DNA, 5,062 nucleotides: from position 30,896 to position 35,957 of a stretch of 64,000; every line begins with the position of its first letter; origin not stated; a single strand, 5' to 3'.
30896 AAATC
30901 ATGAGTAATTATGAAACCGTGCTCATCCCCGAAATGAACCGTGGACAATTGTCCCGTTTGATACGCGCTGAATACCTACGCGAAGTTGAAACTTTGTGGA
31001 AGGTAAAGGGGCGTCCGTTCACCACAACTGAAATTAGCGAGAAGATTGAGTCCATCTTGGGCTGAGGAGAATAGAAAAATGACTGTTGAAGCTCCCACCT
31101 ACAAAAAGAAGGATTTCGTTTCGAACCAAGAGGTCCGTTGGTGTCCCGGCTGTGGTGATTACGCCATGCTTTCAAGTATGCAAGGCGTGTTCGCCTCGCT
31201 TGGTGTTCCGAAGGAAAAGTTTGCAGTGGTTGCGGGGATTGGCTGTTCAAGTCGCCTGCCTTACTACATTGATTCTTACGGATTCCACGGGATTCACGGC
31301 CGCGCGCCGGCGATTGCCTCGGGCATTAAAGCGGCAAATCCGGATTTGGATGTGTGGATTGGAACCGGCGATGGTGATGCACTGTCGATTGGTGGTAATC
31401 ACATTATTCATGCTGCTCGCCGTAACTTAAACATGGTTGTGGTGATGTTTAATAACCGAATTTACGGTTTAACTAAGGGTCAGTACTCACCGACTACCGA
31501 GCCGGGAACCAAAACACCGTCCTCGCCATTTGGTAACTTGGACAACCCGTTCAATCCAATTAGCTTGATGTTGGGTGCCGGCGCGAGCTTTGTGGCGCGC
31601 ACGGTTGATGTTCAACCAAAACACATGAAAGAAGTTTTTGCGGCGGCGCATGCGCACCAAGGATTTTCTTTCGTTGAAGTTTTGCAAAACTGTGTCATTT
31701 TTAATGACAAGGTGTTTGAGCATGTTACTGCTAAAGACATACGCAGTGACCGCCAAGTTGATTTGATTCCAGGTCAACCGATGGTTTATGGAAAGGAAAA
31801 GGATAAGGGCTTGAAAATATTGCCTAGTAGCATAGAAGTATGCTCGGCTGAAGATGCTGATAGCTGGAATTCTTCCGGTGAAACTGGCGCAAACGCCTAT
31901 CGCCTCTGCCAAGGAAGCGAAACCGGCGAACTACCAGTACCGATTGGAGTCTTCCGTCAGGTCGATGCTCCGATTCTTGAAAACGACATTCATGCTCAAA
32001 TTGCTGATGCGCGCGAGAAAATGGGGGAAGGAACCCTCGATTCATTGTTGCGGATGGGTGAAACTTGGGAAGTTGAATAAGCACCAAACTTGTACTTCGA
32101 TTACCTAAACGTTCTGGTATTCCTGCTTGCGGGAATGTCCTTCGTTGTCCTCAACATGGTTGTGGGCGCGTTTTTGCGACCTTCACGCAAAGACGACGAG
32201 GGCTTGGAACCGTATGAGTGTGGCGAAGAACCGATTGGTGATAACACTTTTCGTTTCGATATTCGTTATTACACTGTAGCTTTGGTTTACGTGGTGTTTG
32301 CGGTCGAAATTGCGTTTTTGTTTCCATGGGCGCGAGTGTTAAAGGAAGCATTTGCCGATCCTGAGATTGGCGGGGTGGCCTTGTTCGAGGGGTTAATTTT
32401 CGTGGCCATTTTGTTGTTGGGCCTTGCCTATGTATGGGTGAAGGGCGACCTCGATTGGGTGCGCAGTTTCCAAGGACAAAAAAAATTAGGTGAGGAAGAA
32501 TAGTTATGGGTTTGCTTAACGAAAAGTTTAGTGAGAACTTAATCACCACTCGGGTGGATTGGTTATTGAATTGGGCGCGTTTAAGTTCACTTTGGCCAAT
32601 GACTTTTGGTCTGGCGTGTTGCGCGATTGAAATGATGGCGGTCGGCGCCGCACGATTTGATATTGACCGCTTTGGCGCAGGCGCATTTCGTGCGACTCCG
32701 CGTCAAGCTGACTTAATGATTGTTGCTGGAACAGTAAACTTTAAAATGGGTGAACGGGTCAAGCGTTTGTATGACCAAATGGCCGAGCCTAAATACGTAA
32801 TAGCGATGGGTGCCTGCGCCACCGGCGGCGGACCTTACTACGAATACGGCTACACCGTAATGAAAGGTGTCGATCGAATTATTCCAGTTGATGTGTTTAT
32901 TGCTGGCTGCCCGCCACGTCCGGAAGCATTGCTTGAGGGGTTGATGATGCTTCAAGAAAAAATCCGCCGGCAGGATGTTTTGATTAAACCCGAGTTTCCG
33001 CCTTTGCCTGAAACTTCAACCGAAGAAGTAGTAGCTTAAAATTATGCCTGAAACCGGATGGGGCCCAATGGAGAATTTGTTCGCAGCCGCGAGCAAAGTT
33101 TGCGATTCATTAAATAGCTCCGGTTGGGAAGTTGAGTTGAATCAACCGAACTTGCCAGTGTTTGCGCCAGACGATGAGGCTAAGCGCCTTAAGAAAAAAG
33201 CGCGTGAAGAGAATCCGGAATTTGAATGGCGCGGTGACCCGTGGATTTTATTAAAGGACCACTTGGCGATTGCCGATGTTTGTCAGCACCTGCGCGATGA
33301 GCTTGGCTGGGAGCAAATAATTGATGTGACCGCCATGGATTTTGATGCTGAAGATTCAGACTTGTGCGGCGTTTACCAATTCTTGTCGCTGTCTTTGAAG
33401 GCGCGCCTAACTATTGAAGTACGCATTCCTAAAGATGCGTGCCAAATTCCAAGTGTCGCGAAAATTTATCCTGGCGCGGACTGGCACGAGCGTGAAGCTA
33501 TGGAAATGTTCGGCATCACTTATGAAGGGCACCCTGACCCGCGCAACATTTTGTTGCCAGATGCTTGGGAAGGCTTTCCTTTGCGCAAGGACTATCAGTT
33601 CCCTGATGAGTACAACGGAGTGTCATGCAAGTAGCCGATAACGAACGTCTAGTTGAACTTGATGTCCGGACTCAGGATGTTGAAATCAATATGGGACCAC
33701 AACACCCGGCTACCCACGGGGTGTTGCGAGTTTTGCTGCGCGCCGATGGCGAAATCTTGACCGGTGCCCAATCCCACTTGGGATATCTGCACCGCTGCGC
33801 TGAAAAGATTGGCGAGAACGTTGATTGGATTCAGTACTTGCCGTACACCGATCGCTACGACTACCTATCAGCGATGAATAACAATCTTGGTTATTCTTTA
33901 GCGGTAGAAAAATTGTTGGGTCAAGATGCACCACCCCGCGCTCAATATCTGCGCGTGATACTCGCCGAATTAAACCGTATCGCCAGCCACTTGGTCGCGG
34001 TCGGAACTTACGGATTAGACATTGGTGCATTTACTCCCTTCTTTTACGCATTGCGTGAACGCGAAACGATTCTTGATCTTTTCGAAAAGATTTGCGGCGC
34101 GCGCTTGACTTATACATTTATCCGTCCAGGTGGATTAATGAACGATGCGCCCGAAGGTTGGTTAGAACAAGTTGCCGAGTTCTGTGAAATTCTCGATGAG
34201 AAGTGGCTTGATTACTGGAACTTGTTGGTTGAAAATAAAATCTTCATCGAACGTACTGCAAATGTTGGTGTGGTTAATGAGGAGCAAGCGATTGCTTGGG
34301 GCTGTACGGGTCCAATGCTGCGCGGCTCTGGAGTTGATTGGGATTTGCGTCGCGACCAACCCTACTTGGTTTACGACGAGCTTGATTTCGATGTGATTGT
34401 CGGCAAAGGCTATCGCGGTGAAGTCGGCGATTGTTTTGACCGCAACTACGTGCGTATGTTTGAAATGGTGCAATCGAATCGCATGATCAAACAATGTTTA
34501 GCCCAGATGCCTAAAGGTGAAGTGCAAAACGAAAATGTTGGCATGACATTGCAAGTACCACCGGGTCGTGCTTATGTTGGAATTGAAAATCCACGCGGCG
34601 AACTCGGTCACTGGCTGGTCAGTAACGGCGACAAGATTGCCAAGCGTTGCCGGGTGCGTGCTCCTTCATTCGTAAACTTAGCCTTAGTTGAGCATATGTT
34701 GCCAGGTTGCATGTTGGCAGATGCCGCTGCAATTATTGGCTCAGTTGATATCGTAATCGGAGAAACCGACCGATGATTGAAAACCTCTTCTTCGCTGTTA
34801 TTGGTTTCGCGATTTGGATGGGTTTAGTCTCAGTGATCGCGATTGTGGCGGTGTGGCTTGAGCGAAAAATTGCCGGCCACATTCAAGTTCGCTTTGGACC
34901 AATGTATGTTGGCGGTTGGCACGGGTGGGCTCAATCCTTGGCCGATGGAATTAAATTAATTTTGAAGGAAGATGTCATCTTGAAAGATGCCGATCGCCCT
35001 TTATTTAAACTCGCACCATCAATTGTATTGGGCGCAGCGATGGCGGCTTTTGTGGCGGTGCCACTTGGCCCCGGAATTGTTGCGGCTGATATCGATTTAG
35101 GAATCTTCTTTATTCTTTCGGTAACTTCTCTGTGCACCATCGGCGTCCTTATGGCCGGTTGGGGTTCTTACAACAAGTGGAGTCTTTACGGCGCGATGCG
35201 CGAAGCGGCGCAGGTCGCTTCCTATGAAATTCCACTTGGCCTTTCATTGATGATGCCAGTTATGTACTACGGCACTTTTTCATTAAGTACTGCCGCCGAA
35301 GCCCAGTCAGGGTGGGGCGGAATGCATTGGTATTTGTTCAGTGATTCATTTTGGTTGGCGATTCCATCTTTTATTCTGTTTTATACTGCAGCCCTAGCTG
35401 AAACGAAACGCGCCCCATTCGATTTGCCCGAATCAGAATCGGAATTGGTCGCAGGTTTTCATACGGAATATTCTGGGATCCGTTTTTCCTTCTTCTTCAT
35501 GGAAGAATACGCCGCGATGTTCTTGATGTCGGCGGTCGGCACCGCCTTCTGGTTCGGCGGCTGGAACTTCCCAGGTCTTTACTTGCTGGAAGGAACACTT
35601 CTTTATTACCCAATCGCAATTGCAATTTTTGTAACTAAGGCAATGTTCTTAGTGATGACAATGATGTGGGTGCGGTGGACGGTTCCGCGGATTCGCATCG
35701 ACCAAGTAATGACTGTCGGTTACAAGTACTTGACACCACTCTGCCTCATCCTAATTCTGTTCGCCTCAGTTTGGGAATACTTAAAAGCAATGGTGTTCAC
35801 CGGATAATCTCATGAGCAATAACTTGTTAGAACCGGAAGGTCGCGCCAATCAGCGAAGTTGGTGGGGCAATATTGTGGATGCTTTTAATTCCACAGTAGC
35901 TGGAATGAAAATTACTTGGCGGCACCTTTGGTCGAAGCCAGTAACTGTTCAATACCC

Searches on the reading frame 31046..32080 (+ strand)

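Call 28: search_protein_families(library=pfam, proteins=[window:31046-32080:+], max_evalue=0.000001)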
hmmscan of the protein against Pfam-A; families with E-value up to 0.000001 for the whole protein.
window:31046-32080:+ (344 aa): 1 family
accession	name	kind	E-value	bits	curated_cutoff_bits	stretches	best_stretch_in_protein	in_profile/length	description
PF02775.26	TPP_enzyme_C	-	3.5e-33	115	21.9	1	65-212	2-151/151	Thiamine pyrophosphate enzyme, C-terminal TPP binding domain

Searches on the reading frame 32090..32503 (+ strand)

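Call 28: search_protein_families(library=pfam, proteins=[window:32090-32503:+], max_evalue=0.000001)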
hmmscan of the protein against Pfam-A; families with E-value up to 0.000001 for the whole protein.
window:32090-32503:+ (137 aa): 1 family
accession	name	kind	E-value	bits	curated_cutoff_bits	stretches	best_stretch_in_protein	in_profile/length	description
PF00507.24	Oxidored_q4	-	4.9e-31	107.3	23.3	1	20-123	2-99/99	NADH-ubiquinone/plastoquinone oxidoreductase, chain 3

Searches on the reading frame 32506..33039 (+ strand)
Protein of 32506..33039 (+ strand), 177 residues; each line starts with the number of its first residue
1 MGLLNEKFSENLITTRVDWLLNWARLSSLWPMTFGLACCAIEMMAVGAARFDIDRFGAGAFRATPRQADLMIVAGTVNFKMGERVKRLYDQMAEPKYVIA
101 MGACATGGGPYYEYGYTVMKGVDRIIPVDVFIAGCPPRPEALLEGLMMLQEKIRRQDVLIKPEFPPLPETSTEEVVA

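Call 28: search_protein_families(library=pfam, proteins=[window:32506-33039:+], max_evalue=0.000001)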
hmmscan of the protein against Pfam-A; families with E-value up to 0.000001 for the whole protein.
window:32506-33039:+ (177 aa): 1 family
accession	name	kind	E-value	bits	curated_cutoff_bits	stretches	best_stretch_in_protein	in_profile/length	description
PF01058.29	Oxidored_q6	-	2.5e-28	98.8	27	1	38-149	1-128/128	NADH ubiquinone oxidoreductase, 20 Kd subunit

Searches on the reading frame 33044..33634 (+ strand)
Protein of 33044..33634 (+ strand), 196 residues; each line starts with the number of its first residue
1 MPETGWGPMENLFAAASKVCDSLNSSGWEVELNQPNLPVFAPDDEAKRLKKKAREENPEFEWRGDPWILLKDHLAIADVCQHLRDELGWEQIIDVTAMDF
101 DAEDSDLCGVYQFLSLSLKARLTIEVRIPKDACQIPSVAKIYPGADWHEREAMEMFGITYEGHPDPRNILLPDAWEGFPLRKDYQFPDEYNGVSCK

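Call 28: search_protein_families(library=pfam, proteins=[window:33044-33634:+], max_evalue=0.000001)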
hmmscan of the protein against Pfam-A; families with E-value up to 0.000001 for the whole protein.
window:33044-33634:+ (196 aa): 1 family
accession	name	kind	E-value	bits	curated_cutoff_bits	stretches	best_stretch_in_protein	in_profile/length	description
PF00329.25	Complex1_30kDa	-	1.9e-37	129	22.5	1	75-188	7-122/124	Respiratory-chain NADH dehydrogenase, 30 Kd subunit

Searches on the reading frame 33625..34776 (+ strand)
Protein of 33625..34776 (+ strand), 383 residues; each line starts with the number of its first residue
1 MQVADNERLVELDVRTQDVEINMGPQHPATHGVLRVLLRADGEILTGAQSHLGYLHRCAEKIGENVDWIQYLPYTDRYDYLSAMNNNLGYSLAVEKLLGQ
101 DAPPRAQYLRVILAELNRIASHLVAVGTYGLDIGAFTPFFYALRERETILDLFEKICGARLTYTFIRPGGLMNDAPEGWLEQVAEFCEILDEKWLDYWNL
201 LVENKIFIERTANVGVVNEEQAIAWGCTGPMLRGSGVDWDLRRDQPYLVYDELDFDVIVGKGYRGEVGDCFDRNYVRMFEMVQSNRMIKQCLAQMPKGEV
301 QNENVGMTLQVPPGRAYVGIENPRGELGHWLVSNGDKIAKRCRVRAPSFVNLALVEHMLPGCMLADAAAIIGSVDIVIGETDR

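Call 28: search_protein_families(library=pfam, proteins=[window:33625-34776:+], max_evalue=0.000001)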
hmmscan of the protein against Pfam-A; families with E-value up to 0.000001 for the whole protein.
window:33625-34776:+ (383 aa): 1 family
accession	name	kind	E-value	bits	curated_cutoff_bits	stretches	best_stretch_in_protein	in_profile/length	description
PF00346.24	Complex1_49kDa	-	9.2e-95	317.2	24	2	132-307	1-171/271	Respiratory-chain NADH dehydrogenase, 49 Kd subunit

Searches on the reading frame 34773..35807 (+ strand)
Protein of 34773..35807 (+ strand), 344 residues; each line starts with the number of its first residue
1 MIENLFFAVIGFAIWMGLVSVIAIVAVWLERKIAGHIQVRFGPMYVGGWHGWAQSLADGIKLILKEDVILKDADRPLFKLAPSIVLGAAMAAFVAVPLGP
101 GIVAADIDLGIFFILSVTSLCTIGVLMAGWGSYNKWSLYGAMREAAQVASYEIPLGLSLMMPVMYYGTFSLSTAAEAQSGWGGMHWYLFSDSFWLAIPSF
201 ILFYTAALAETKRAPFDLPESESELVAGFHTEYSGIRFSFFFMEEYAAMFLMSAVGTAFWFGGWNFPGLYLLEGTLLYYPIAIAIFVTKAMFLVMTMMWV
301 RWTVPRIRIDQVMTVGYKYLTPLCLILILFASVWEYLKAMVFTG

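Call 28: search_protein_families(library=pfam, proteins=[window:34773-35807:+], max_evalue=0.000001)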
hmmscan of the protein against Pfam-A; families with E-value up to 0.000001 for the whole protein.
window:34773-35807:+ (344 aa): 1 family
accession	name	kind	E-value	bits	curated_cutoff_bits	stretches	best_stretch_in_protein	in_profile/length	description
PF00146.26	NADHdh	-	4.3e-104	348.5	27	1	15-330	6-296/298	NADH dehydrogenase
